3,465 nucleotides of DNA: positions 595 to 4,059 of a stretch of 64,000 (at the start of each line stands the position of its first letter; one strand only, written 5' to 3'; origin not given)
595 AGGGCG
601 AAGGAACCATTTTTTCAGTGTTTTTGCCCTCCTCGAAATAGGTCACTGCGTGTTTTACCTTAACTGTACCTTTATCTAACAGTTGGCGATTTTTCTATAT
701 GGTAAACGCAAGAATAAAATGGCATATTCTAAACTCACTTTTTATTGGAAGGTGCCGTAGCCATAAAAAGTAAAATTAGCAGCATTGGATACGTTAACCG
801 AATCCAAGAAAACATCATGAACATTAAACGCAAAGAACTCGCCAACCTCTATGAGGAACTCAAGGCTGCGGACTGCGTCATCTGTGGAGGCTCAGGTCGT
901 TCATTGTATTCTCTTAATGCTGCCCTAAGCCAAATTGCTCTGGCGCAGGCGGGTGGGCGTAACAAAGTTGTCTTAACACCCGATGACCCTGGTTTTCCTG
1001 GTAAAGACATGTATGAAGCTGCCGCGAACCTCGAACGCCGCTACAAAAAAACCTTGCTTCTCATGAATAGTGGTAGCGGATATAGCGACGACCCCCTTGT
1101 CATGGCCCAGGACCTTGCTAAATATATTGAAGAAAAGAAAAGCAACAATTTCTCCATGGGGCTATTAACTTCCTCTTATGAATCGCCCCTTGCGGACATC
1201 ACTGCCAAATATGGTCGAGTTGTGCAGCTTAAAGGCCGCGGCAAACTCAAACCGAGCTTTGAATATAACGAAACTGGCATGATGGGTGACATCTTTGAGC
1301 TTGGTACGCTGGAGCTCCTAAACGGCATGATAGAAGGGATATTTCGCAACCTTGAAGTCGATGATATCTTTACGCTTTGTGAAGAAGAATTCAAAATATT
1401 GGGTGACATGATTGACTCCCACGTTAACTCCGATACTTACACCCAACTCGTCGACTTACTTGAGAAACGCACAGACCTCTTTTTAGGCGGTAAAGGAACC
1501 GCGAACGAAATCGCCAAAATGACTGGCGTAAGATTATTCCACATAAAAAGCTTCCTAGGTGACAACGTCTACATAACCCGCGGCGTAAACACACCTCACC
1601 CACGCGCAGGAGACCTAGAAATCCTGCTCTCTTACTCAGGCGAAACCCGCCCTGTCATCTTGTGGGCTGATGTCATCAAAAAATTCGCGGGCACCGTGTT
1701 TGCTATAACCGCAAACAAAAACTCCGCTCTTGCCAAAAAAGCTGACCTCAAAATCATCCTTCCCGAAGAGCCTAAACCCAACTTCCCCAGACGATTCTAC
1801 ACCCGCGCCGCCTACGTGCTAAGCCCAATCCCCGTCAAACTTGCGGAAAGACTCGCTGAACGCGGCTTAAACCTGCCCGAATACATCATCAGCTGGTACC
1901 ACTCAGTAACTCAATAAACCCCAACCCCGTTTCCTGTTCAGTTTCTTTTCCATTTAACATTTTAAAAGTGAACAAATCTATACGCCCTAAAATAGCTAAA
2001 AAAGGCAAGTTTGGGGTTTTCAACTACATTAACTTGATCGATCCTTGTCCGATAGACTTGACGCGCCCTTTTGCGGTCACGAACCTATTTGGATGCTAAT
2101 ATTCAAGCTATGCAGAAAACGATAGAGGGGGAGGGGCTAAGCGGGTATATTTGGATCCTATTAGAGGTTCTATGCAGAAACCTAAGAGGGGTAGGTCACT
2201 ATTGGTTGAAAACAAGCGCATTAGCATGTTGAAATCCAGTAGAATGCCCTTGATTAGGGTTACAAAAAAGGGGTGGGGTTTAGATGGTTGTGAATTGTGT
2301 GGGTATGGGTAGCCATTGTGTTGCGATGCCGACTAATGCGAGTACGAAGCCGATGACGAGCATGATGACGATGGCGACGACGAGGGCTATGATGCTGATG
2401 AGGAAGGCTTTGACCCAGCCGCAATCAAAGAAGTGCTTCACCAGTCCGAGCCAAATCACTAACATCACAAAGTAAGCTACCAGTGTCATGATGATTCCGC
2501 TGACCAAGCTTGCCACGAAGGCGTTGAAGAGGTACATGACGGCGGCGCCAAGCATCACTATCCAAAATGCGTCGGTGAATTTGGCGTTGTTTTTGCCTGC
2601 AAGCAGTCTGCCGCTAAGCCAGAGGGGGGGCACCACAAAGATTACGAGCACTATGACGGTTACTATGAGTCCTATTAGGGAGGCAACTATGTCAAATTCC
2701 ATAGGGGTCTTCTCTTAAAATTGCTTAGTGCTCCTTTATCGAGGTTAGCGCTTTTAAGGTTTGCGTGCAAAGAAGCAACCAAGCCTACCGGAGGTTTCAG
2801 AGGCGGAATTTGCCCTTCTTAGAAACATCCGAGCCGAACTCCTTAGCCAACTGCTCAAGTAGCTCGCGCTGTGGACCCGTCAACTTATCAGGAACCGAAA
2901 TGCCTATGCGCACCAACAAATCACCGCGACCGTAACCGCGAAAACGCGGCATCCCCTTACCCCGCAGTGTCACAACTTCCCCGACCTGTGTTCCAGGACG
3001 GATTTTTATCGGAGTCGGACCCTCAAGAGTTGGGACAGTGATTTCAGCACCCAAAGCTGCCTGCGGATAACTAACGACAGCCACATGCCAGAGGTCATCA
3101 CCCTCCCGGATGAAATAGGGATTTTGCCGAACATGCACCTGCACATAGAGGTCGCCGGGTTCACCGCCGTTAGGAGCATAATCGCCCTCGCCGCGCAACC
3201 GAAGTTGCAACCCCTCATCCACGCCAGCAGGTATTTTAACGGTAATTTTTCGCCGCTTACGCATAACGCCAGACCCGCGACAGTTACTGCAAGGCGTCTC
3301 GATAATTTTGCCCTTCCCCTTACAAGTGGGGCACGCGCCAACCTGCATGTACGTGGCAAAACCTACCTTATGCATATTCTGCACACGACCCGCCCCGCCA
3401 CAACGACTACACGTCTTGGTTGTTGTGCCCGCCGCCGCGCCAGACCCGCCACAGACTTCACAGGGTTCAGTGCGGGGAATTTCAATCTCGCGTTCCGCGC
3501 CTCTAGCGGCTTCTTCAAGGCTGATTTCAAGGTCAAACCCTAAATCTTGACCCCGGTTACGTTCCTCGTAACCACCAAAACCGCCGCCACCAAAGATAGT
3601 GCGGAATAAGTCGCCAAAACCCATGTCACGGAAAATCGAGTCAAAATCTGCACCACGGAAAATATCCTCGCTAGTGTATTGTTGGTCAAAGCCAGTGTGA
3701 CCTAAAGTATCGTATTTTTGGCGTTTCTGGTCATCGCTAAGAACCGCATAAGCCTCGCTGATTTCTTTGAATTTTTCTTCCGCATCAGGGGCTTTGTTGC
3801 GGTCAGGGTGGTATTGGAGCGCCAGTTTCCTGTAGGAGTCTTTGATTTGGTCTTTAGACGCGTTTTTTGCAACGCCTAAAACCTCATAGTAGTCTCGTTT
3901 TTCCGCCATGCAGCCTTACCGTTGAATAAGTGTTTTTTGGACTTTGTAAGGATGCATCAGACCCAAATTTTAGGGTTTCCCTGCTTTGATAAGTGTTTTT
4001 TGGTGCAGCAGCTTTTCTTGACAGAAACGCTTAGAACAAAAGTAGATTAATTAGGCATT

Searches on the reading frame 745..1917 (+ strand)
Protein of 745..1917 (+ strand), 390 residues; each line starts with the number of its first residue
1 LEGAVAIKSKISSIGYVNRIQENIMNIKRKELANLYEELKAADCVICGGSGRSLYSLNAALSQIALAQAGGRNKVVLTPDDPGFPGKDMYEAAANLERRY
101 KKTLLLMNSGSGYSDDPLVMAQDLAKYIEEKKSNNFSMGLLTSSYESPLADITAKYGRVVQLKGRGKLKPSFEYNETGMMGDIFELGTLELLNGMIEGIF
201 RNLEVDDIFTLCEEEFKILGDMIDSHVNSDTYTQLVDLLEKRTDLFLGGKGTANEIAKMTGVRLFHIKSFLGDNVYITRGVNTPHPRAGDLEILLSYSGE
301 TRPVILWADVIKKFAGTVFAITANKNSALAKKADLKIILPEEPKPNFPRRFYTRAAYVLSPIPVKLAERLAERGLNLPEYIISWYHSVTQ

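Call 42: find_related_loci(query=window:745-1917:+, collection=genome_contigs, flank=1500)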
Query window:745-1917:+ (390 aa) in genome_contigs; peptide patterns used: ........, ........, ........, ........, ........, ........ (x = any residue, [..] = any of these).
184 stretches matched a pattern; 146 encode a relative of the query (tblastn E <= 1e-3); the best 80 are kept; 80 distinct loci.
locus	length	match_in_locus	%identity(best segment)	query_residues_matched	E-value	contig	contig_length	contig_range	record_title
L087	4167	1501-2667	88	2-390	0e+0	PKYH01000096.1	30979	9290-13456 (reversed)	MAG: Candidatus Bathyarchaeota archaeon isolate palsa_986 73.20120500_P19.30_contig_12490, whole genome shotgun sequence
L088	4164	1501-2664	88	3-390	0e+0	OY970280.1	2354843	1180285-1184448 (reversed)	MAG: Candidatus Bathyarchaeota archaeon isolate MFD03726.bin.1.102 genome assembly, chromosome: 1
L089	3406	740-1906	86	2-390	0e+0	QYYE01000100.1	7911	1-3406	Candidatus Bathyarchaeota archaeon strain BE326-BA-RLH BE326-BA-RLH_100, whole genome shotgun sequence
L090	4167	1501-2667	86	2-390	0e+0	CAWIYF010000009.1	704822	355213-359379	MAG: Candidatus Bathyarchaeota archaeon isolate MFD05942.bin.1.284 genome assembly, contig: contig_6950, whole genome sh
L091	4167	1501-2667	87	2-390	0e+0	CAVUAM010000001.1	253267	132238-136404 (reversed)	MAG: Candidatus Bathyarchaeota archaeon isolate MFD01872.bin.1.205 genome assembly, contig: contig_105481, whole genome 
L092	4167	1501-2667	86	2-390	0e+0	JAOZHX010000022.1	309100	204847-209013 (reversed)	MAG: Candidatus Bathyarchaeota archaeon isolate SRBZ_4 k147_371012, whole genome shotgun sequence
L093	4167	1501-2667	87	2-390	0e+0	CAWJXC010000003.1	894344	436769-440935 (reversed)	MAG: Candidatus Bathyarchaeota archaeon isolate MFD01299.bin.2.100 genome assembly, contig: contig_25, whole genome shot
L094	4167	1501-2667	86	2-390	0e+0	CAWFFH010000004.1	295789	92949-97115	MAG: Candidatus Bathyarchaeota archaeon isolate MFD00822.bin.1.234 genome assembly, contig: contig_33230, whole genome s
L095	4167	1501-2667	85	2-390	0e+0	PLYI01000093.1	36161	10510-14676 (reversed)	MAG: Candidatus Bathyarchaeota archaeon isolate palsa_989 73.20120700_P3D.286_contig_87196, whole genome shotgun sequenc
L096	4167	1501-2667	86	2-390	0e+0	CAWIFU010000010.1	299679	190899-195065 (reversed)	MAG: Candidatus Bathyarchaeota archaeon isolate MFD01872.bin.1.306 genome assembly, contig: contig_46778, whole genome s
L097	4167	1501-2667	86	2-390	0e+0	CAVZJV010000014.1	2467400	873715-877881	MAG: Candidatus Bathyarchaeota archaeon isolate MFD05442.bin.1.295 genome assembly, contig: contig_957, whole genome sho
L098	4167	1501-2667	85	2-390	0e+0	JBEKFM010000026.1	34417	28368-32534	MAG: Candidatus Bathyarchaeia archaeon isolate SPRUCE 22 SPRUCE_22_26, whole genome shotgun sequence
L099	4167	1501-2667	86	2-390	0e+0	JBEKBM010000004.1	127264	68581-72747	MAG: Candidatus Bathyarchaeia archaeon isolate SPRUCE 136 SPRUCE_136_4, whole genome shotgun sequence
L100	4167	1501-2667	85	2-390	0e+0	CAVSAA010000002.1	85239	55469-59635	MAG: Candidatus Bathyarchaeota archaeon isolate MFD05942.bin.3.281 genome assembly, contig: contig_35889, whole genome s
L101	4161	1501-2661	85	4-390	0e+0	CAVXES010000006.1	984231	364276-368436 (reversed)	MAG: uncultured archaeon isolate MFD02416.bin.1.263 genome assembly, contig: contig_9947, whole genome shotgun sequence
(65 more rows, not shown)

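Call 80: search_protein_families(library=pfam, proteins=[window:745-1917:+], max_evalue=0.01)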
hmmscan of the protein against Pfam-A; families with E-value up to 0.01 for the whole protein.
window:745-1917:+ (390 aa): 1 family
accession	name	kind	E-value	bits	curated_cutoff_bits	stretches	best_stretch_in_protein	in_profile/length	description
PF01380.27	SIS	-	6.8e-13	49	25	1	239-345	2-110/131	SIS domain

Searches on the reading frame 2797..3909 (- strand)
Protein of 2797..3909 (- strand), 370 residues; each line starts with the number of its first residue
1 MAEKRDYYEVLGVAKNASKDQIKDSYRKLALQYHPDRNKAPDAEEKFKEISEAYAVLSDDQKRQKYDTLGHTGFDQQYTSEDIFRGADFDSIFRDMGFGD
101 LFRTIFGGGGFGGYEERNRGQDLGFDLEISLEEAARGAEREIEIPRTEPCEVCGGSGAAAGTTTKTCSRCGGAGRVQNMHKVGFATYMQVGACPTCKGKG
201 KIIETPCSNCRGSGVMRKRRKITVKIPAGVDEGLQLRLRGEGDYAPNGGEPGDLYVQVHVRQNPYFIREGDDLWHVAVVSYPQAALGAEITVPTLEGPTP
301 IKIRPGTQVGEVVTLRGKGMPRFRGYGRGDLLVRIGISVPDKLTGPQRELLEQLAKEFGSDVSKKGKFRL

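Call 65: find_related_loci(query=window:2797-3909:-, collection=metagenome_contigs, flank=6000)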
Query window:2797-3909:- (370 aa) in metagenome_contigs; peptide patterns used: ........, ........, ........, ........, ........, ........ (x = any residue, [..] = any of these).
600 stretches matched a pattern (row limit reached: there are more); 572 encode a relative of the query (tblastn E <= 1e-3); the best 80 are kept; 80 distinct loci.
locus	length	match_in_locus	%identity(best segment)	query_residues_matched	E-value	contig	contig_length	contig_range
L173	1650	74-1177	75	1-370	0e+0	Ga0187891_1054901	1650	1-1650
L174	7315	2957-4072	74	1-370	0e+0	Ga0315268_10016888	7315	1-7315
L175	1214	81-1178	75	1-362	0e+0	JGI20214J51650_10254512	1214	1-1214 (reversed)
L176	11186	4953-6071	72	1-368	0e+0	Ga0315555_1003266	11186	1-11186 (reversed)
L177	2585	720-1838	72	1-368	0e+0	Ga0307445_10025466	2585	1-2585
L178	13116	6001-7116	70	1-368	9e-174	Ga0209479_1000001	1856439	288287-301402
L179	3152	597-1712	69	1-368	0e+0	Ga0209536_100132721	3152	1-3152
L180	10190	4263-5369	68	1-362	1e-171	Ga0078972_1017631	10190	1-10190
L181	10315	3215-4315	65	1-365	2e-167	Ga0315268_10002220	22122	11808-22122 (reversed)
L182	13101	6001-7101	67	1-367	4e-167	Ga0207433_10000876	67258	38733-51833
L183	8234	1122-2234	63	1-370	1e-162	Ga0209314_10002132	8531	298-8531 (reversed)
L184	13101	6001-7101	63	1-367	3e-155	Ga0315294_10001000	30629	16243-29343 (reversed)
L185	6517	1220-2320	63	1-367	9e-156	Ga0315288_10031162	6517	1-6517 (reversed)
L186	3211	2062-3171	66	1-367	2e-162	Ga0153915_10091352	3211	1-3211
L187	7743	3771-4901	64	1-370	5e-153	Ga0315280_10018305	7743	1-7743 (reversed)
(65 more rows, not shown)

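Call 80: search_protein_families(library=pfam, proteins=[window:2797-3909:-], max_evalue=0.01)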
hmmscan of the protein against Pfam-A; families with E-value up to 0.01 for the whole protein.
window:2797-3909:- (370 aa): 3 families
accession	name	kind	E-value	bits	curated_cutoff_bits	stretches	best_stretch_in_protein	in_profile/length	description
PF01556.23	DnaJ_C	-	7.2e-49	166.2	26.6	1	125-340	3-152/152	DnaJ C terminal domain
PF00226.36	DnaJ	-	5e-28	97.4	27.8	1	6-67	1-63/63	DnaJ domain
PF00684.25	DnaJ_CXXCXGXG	-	2.3e-14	53.8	32.7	1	150-214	1-65/65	DnaJ central domain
